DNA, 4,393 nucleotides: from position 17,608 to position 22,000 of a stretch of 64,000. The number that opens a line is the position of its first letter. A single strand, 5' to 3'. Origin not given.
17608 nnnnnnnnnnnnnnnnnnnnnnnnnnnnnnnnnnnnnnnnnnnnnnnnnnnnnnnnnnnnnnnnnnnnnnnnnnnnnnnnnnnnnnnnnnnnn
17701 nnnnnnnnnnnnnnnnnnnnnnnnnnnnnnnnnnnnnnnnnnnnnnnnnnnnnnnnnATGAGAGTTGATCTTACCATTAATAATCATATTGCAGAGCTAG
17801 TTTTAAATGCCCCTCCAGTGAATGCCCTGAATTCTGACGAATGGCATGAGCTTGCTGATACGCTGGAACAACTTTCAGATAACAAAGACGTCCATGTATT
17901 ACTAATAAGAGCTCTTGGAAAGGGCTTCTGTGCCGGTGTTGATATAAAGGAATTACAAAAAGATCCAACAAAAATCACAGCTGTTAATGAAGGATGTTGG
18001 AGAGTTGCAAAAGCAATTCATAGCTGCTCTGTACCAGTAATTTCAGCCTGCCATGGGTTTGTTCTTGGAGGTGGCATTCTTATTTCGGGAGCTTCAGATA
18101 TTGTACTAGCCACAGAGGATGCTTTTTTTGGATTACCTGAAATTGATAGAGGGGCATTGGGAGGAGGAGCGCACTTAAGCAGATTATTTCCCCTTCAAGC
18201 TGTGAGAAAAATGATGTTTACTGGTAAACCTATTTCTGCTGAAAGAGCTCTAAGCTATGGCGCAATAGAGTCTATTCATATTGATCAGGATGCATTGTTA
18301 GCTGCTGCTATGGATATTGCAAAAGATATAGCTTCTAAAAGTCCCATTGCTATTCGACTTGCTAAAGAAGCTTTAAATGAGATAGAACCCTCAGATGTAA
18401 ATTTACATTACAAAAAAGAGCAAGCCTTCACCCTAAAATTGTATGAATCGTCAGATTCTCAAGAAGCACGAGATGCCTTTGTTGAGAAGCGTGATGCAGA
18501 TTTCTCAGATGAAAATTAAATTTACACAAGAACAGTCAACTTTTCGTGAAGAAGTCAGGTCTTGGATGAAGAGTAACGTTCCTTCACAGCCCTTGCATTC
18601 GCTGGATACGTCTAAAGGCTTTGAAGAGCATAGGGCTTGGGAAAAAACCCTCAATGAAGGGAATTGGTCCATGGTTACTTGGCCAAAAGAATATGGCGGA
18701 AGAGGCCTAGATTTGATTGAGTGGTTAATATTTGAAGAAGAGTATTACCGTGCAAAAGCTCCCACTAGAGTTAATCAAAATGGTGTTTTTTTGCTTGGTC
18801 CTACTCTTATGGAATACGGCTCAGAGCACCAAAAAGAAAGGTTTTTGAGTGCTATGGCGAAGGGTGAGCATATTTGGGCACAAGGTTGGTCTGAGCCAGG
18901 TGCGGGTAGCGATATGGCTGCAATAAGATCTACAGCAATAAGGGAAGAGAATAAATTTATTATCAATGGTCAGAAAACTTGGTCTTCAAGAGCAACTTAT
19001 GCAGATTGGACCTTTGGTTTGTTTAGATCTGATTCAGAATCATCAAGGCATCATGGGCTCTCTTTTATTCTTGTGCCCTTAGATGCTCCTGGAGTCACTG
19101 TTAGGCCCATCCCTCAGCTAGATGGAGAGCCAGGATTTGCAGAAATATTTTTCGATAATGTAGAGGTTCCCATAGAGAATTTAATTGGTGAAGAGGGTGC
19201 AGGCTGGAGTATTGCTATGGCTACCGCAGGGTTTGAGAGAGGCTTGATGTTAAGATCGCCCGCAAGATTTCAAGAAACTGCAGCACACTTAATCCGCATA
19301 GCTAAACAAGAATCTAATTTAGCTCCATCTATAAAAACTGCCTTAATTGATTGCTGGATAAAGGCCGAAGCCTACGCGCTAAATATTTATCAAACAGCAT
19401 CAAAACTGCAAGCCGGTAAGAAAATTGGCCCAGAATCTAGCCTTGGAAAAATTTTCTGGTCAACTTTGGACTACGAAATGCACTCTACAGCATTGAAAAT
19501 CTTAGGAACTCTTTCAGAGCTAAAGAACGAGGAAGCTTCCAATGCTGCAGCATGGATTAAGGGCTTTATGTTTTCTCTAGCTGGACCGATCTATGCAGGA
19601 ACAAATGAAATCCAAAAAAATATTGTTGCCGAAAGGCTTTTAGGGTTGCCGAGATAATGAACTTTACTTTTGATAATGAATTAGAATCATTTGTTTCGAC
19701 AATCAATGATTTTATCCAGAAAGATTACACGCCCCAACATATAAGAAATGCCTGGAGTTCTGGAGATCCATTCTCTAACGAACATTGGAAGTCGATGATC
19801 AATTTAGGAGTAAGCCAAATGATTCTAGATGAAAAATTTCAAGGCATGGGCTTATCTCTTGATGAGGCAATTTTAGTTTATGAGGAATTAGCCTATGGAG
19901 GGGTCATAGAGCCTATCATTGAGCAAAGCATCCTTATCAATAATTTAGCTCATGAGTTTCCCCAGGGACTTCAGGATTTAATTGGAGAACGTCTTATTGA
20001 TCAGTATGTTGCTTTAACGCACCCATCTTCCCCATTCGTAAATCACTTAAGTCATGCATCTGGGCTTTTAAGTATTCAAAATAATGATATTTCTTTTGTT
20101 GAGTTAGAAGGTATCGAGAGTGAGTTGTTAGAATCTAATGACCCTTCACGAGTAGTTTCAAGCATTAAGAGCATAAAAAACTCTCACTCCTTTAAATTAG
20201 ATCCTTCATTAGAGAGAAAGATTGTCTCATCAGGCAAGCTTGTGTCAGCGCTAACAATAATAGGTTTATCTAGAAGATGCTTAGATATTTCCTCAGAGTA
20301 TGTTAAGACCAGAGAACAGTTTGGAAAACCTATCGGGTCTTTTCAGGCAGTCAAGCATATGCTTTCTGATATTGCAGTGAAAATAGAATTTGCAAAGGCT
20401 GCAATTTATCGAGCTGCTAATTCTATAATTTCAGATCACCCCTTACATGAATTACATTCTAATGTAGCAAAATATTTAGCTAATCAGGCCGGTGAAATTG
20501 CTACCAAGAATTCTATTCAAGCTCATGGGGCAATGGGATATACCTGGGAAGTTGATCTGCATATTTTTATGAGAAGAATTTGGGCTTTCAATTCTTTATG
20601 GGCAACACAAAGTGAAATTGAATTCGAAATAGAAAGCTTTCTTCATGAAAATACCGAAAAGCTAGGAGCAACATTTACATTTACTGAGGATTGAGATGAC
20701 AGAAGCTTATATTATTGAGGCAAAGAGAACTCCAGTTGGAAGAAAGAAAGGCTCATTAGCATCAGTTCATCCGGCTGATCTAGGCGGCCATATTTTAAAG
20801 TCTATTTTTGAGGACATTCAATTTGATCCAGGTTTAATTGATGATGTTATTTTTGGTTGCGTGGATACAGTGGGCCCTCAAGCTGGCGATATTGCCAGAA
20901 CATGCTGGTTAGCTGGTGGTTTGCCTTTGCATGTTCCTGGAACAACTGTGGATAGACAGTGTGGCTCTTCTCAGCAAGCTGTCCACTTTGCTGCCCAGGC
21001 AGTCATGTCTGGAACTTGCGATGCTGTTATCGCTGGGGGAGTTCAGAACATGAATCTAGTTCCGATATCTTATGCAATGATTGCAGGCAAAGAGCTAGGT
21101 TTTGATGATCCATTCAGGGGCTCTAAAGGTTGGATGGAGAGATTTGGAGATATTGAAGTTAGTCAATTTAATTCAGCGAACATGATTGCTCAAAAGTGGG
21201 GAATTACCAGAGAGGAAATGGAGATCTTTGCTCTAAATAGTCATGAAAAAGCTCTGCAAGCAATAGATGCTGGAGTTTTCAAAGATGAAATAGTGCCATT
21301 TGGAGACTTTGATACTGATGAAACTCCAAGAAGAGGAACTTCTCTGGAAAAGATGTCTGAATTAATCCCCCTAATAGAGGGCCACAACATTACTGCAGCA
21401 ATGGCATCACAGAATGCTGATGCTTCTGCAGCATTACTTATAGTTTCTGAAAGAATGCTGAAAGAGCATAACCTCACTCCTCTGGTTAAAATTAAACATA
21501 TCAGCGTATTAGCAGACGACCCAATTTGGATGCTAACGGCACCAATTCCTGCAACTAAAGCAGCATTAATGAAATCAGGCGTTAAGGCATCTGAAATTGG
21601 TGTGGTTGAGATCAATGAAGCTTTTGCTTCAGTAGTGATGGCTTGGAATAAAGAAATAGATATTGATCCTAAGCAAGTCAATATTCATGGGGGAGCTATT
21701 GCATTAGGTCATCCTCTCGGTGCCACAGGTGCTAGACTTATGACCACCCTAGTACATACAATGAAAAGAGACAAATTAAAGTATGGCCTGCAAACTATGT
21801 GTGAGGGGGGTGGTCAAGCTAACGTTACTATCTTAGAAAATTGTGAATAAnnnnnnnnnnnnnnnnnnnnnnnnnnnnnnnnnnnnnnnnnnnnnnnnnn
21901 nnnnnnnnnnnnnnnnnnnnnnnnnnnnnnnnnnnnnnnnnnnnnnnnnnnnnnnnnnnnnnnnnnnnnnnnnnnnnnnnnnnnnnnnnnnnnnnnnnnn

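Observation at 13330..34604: Steroid-nucleus / HIP (C/D-ring) catabolic gene set in a very AT-rich, compact genome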

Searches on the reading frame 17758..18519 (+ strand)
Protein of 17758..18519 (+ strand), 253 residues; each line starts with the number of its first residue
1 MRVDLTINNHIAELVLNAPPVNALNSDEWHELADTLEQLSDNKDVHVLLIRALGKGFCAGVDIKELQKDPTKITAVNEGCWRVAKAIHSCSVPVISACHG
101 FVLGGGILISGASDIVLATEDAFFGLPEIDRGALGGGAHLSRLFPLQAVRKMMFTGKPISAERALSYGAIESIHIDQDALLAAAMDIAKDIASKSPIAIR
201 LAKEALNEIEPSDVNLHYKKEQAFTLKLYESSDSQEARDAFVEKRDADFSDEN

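Call 3: search_protein_families(library=ncbifam, proteins=[window:17758-18519:+], max_evalue=0.00001)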
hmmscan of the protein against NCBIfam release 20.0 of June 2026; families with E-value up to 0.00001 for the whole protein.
window:17758-18519:+ (253 aa): 69 families (the best 25 are shown)
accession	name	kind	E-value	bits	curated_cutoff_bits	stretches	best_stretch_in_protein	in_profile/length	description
NF005925.0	PRK07938.1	equivalog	3.8e-95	318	260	1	6-248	7-250/252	enoyl-CoA hydratase family protein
NF005073.0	PRK06495.1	subfamily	2.5e-67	226.9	296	1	3-250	6-255/257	enoyl-CoA hydratase/isomerase family protein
NF005803.0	PRK07658.1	equivalog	5.6e-48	163.6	313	1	4-251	5-256/257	enoyl-CoA hydratase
NF051848.1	EnCoAHydtEchA19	equivalog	2.8e-44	151.6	400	1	10-250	9-256/258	enoyl-CoA hydratase EchA19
NF004475.0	PRK05809.1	subfamily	7.6e-44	150.1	394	1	3-251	6-259/260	short-chain-enoyl-CoA hydratase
NF004794.0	PRK06142.1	equivalog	2.6e-42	145.4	308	1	4-252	9-273/273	crotonase/enoyl-CoA hydratase family protein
NF006007.0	PRK08138.1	subfamily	2.9e-41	141.6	355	1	8-250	15-259/261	enoyl-CoA hydratase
NF007239.0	PRK09674.1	equivalog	4.8e-41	140.9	371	1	9-250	12-255/257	2,3-dehydroadipyl-CoA hydratase PaaF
NF006100.0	PRK08252.1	subfamily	5.3e-39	134.3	282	1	6-248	8-250/254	crotonase/enoyl-CoA hydratase family protein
NF005802.0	PRK07657.1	equivalog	1e-36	126.8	363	1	7-250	10-258/260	enoyl-CoA hydratase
NF004796.0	PRK06144.1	subfamily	3.4e-36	125.1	272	1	2-250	9-260/262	enoyl-CoA hydratase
NF006566.0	PRK09076.1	subfamily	3.7e-36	125.1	286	1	3-250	7-258/260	enoyl-CoA hydratase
NF005699.0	PRK07509.1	equivalog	1.6e-35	123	249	1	2-251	5-263/267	crotonase/enoyl-CoA hydratase family protein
NF006008.0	PRK08139.1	equivalog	1.6e-35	122.9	313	1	7-251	17-265/266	enoyl-CoA hydratase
NF042430.2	EnCoAhydt_DpgD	equivalog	3.6e-35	121.7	400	1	8-249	4-255/258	enoyl-CoA-hydratase DpgD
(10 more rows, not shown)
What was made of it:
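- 17758..18519 (+): Second crotonase (NCBIfam PRK07938). 318 bits against a cut-off of 260 (call 3).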

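Call 4: search_protein_families(library=pfam, proteins=[window:17758-18519:+], max_evalue=0.00001)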
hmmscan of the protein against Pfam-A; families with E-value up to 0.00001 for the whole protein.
window:17758-18519:+ (253 aa): 2 families
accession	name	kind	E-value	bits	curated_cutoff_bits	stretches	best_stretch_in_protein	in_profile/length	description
PF00378.25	ECH_1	-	2.4e-42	145.5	27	1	7-251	2-250/251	Enoyl-CoA hydratase/isomerase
PF16113.10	ECH_2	-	1.2e-26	94.5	27.2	1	14-169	4-167/335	Enoyl-CoA hydratase/isomerase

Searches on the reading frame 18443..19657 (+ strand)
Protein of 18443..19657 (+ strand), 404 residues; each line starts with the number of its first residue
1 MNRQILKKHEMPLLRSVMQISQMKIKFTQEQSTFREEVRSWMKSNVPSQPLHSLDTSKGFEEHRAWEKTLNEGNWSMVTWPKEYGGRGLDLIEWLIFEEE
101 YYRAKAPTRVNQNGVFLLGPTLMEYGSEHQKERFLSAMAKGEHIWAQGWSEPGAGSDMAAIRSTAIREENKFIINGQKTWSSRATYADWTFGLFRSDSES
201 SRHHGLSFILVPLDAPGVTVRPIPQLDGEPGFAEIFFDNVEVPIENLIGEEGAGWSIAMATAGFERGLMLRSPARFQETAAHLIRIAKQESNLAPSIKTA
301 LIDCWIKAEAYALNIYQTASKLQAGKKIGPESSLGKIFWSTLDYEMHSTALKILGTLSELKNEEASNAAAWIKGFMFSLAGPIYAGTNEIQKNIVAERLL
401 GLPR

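Call 3: search_protein_families(library=ncbifam, proteins=[window:18443-19657:+], max_evalue=0.00001)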
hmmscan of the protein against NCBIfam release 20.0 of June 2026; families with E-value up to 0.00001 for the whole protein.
window:18443-19657:+ (404 aa): 17 families
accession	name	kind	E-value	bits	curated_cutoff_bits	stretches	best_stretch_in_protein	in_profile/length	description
TIGR03204.1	pimC_large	equivalog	6.5e-72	242.6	623.85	1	25-402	2-395/395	pimeloyl-CoA dehydrogenase large subunit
NF008997.0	PRK12341.1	equivalog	8e-40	137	537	1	23-390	1-367/382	acyl-CoA dehydrogenase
NF042972.1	AcrlCoAredClosAcrC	equivalog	1.8e-37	128.9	640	1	23-400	1-377/378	acryloyl-CoA reductase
NF045652.1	ProlPCPDhRedW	equivalog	2.3e-34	118.8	650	1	32-399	5-373/376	L-prolyl-[peptidyl-carrier protein] dehydrogenase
NF053553.1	prodigi_MBC_PigA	equivalog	5.5e-34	117.9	500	1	23-399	1-379/381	prodigiosin MBC biosynthesis dehydrogenase PigA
NF043006.1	CyhCrbnylCoADH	equivalog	3.1e-29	102.1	650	1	77-397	51-373/380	cyclohexane-1-carbonyl-CoA dehydrogenase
NF045552.1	GlutCoADH_Des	equivalog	1.6e-28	100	470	1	23-260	1-238/387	glutaryl-CoA dehydrogenase Acd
NF002885.1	PRK03354.1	equivalog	4.8e-26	91.7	540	1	23-357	1-337/378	crotonobetainyl-CoA dehydrogenase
TIGR03207.1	cyc_hxne_CoA_dh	equivalog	4.9e-25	88.1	575.35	1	80-269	51-241/372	cyclohexanecarboxyl-CoA dehydrogenase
NF058590.1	AcCoDHFadEBacil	equivalog_domain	4.6e-23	81.6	600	1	26-259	20-250/586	acyl-CoA dehydrogenase FadE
NF042439.1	SulpropCoADesulf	equivalog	5.2e-19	68.2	600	1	68-249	31-215/379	3-sulfinopropanoyl-CoA desulfinase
NF007000.1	PRK09463.1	subfamily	1.4e-11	43.5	600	1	66-274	79-305/726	acyl-CoA dehydrogenase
NF009586.0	PRK13026.1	subfamily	1.5e-10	40.1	608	1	65-270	113-336/777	acyl-CoA dehydrogenase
TIGR03203.1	pimD_small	equivalog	2.8e-10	39.9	652.7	1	28-252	5-226/378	pimeloyl-CoA dehydrogenase small subunit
NF052270.1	Staph_DH_FadE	equivalog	6.2e-10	38.4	600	1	121-224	116-216/400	acyl-CoA dehydrogenase FadE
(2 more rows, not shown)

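Call 4: search_protein_families(library=pfam, proteins=[window:18443-19657:+], max_evalue=0.00001)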
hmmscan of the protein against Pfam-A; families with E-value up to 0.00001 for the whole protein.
window:18443-19657:+ (404 aa): 3 families
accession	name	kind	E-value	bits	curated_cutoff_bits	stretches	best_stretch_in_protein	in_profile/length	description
PF02770.24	Acyl-CoA_dh_M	-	2.7e-23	82.4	33.3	1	146-240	1-97/97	Acyl-CoA dehydrogenase, middle domain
PF02771.21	Acyl-CoA_dh_N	-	9.3e-20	71.5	22.9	1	28-142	1-113/113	Acyl-CoA dehydrogenase, N-terminal domain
PF00441.29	Acyl-CoA_dh_1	-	1.8e-17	64.3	22.4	1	252-400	1-150/150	Acyl-CoA dehydrogenase, C-terminal domain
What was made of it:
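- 18509..19657 (+): Acyl-CoA dehydrogenase alpha subunit (the ORF opens at 18443; the likely start is 18509). All three ACAD domains are present (call 4).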

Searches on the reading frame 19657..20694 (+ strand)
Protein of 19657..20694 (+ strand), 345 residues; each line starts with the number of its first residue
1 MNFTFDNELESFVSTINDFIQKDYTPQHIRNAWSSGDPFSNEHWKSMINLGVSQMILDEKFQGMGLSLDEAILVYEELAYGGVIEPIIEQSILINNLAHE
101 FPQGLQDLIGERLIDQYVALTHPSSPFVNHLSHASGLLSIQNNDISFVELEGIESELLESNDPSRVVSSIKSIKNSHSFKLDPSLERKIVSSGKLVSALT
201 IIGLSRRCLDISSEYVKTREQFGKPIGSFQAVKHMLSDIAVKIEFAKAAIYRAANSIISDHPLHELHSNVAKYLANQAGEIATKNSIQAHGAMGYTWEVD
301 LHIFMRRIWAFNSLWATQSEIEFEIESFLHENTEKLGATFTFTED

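Call 3: search_protein_families(library=ncbifam, proteins=[window:19657-20694:+], max_evalue=0.00001)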
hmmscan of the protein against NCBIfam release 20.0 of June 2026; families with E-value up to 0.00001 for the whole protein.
window:19657-20694:+ (345 aa): 14 families
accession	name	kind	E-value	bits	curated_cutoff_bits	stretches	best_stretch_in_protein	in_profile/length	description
NF050027.1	acylCoADhIpdE2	equivalog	2e-35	122.8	450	1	10-321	4-302/311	acyl-CoA dehydrogenase IpdE2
NF042972.1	AcrlCoAredClosAcrC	equivalog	3.3e-22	78.7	640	1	195-306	243-353/378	acryloyl-CoA reductase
NF008997.0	PRK12341.1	equivalog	5.9e-22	78.3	537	2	194-305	242-352/382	acyl-CoA dehydrogenase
NF042439.1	SulpropCoADesulf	equivalog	3.2e-21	75.5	600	1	198-308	239-349/379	3-sulfinopropanoyl-CoA desulfinase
NF045552.1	GlutCoADH_Des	equivalog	3.6e-21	75.8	470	1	193-310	243-360/387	glutaryl-CoA dehydrogenase Acd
NF053553.1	prodigi_MBC_PigA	equivalog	1.4e-16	60.6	500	1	201-301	252-351/381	prodigiosin MBC biosynthesis dehydrogenase PigA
NF045652.1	ProlPCPDhRedW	equivalog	4.3e-16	58.7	650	1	201-295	247-340/376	L-prolyl-[peptidyl-carrier protein] dehydrogenase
TIGR03203.1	pimD_small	equivalog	2.8e-15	56.3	652.7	1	190-308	236-355/378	pimeloyl-CoA dehydrogenase small subunit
NF002885.1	PRK03354.1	equivalog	5.7e-14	51.9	540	1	197-307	242-351/378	crotonobetainyl-CoA dehydrogenase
NF058590.1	AcCoDHFadEBacil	equivalog_domain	3.6e-12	45.6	600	1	192-282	255-346/586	acyl-CoA dehydrogenase FadE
NF043006.1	CyhCrbnylCoADH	equivalog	8.1e-11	41.5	650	1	198-299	245-345/380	cyclohexane-1-carbonyl-CoA dehydrogenase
TIGR03207.1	cyc_hxne_CoA_dh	equivalog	1.1e-09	37.6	575.35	1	198-303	242-345/372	cyclohexanecarboxyl-CoA dehydrogenase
NF008594.0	PRK11561.1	equivalog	2.3e-06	26.2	545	1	194-320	299-429/540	isovaleryl-CoA dehydrogenase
NF052270.1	Staph_DH_FadE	equivalog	9.6e-06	24.6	600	0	188-300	253-364/400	acyl-CoA dehydrogenase FadE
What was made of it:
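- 19657..20694 (+): Acyl-CoA dehydrogenase beta subunit lacking the middle domain (IpdE2-like). The best NCBIfam match is IpdE2 at 122.8 bits, below its cut-off (call 3).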

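Call 4: search_protein_families(library=pfam, proteins=[window:19657-20694:+], max_evalue=0.00001)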
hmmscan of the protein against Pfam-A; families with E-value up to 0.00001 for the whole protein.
window:19657-20694:+ (345 aa): 3 families
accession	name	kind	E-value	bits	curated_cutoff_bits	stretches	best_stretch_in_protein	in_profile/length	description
PF00441.29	Acyl-CoA_dh_1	-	4.1e-24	85.9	22.4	1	194-308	15-128/150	Acyl-CoA dehydrogenase, C-terminal domain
PF02771.21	Acyl-CoA_dh_N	-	1.6e-08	35.3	22.9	1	8-83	3-76/113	Acyl-CoA dehydrogenase, N-terminal domain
PF08028.16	Acyl-CoA_dh_2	-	8.5e-08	33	22.7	1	196-302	2-117/134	Acyl-CoA dehydrogenase, C-terminal domain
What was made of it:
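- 19657..20694 (+): Pfam finds the N- and C-terminal domains only (call 4).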

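Call 45: search_solved_structures(query=window:19657-20694:+, max_evalue=0.00001)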
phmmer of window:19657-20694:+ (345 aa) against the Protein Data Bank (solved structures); distinct sequences matched with E-value up to 0.00001: 52.
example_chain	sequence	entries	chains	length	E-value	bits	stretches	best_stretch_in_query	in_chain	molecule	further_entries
1ukw_A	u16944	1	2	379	1.5e-17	67.6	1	195-322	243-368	acyl-CoA dehydrogenase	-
3mpi_A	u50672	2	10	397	9.5e-16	61.6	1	194-306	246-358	Glutaryl-CoA dehydrogenase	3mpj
6fah_C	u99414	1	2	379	4e-15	59.6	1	187-312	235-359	Caffeyl-CoA reductase-Etf complex subunit CarC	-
2jif_A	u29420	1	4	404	1.1e-14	58.1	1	191-306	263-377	SHORT/BRANCHED CHAIN SPECIFIC ACYL-COA DEHYDROGENASE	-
3mdd_A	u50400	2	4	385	1.2e-14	58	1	200-308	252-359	MEDIUM CHAIN ACYL-COA DEHYDROGENASE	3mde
1udy_A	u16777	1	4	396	1.3e-14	57.9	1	200-308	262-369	Acyl-CoA dehydrogenase, medium-chain specific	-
6wy8_A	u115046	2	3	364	2.8e-14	56.8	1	198-309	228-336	Acyl-CoA dehydrogenase domain protein Tcur3481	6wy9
5ol2_C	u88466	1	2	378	9.6e-14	55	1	189-308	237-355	Acyl-CoA dehydrogenase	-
4iv6_A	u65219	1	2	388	1e-13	54.9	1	149-306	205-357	Acyl-CoA dehydrogenase FadE3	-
1egc_A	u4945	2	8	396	2.9e-13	53.5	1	196-312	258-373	MEDIUM CHAIN ACYL-COA DEHYDROGENASE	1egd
1ege_A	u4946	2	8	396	3.5e-13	53.2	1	196-311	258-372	MEDIUM CHAIN ACYL-COA DEHYDROGENASE | Acyl-CoA dehydrogenase, medium-chain specific, mitochondrial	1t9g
4l1f_A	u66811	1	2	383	3.5e-13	53.2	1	189-307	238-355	Acyl-CoA dehydrogenase domain protein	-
2a1t_A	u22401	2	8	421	4.3e-13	52.9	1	196-311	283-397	Acyl-CoA dehydrogenase, medium-chain specific, mitochondrial precursor | Medium-chain specific acyl-CoA dehydrogenase, mitochondrial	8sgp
7szv_A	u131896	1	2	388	5.2e-13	52.6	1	189-299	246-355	Acyl-CoA dehydrogenase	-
4p13_A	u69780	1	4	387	1.2e-12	51.5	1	196-311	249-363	Medium-chain specific acyl-CoA dehydrogenase, mitochondrial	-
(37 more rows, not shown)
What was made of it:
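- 19657..20694 (+): Weak PDB hits include Tcur3481 and ChsE5 (call 45).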

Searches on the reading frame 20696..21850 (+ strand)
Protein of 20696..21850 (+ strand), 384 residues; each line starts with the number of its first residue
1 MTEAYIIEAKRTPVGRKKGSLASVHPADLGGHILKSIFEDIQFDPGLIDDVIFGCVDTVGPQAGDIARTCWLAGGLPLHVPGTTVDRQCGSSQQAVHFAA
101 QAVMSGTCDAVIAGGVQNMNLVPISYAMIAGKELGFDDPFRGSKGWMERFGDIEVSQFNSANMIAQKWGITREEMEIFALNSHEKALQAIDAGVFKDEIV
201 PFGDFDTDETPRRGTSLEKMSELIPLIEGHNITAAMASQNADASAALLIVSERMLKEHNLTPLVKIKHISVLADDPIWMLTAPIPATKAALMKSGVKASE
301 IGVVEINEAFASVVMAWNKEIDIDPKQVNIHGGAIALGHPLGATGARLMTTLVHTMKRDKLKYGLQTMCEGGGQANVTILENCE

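Call 3: search_protein_families(library=ncbifam, proteins=[window:20696-21850:+], max_evalue=0.00001)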
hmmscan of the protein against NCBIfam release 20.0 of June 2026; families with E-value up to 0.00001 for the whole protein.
window:20696-21850:+ (384 aa): 38 families (the best 25 are shown)
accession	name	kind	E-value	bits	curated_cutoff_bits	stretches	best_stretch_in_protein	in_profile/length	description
NF005865.0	PRK07801.1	equivalog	1.7e-188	626.6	591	1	1-381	1-380/382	acetyl-CoA C-acetyltransferase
NF005077.0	PRK06504.1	subfamily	9.2e-139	462.9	590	1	1-382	1-389/390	acetyl-CoA C-acetyltransferase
TIGR01930.1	AcCoA-C-Actrans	subfamily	1.5e-116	389.5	240.55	1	6-381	1-385/385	acetyl-CoA C-acyltransferase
NF005889.0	PRK07850.1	equivalog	1.4e-96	323.9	515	1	1-381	1-385/387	steroid 3-ketoacyl-CoA thiolase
NF006090.0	PRK08242.1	equivalog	5.6e-90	302.3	514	2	1-227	1-224/402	acetyl-CoA C-acetyltransferase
NF006553.0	PRK09052.1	equivalog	3.1e-89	299.7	567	2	206-382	221-398/399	acetyl-CoA C-acyltransferase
NF004853.0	PRK06205.1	subfamily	3.2e-89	299.7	551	1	1-382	1-402/404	acetyl-CoA C-acetyltransferase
NF006510.0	PRK08947.1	equivalog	5.4e-84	282.4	519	1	1-381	1-385/387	acetyl-CoA C-acyltransferase FadA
NF005152.0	PRK06633.1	equivalog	1.2e-81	274.3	675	1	3-375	4-384/392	acetyl-CoA C-acetyltransferase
NF005805.0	PRK07661.1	equivalog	1.7e-81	274.1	633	1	1-381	1-389/391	acetyl-CoA C-acetyltransferase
NF005890.0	PRK07851.1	equivalog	1.8e-81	274.2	580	1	1-382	1-404/406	acetyl-CoA C-acetyltransferase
NF006551.0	PRK09050.1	subfamily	1.9e-81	274.2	605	1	1-381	1-399/401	3-oxoadipyl-CoA thiolase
NF005033.0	PRK06445.1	equivalog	2.6e-81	273.8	511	1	2-382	3-394/395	acetyl-CoA C-acetyltransferase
NF006552.0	PRK09051.1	subfamily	4.3e-80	269.9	565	1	2-382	4-394/395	beta-ketothiolase BktB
TIGR02445.1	fadA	equivalog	2e-79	267.3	591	1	5-381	3-383/385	acetyl-CoA C-acyltransferase FadA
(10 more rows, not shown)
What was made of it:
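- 20696..21850 (+): Thiolase of NCBIfam PRK07801 (candidate FadA6/ScdF). 626.6 bits against a cut-off of 591 (call 3).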

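Call 4: search_protein_families(library=pfam, proteins=[window:20696-21850:+], max_evalue=0.00001)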
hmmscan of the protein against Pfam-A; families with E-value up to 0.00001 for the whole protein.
window:20696-21850:+ (384 aa): 3 families
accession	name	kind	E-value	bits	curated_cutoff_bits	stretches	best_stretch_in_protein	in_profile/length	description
PF00108.29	Thiolase_N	-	1.6e-52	178.9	26.4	1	5-252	2-259/260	Thiolase, N-terminal domain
PF02803.24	Thiolase_C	-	1.1e-42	145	27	1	260-381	1-122/123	Thiolase, C-terminal domain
PF00109.32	ketoacyl-synt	-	1.4e-07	31.8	20.8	1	79-120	164-205/252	Beta-ketoacyl synthase, N-terminal domain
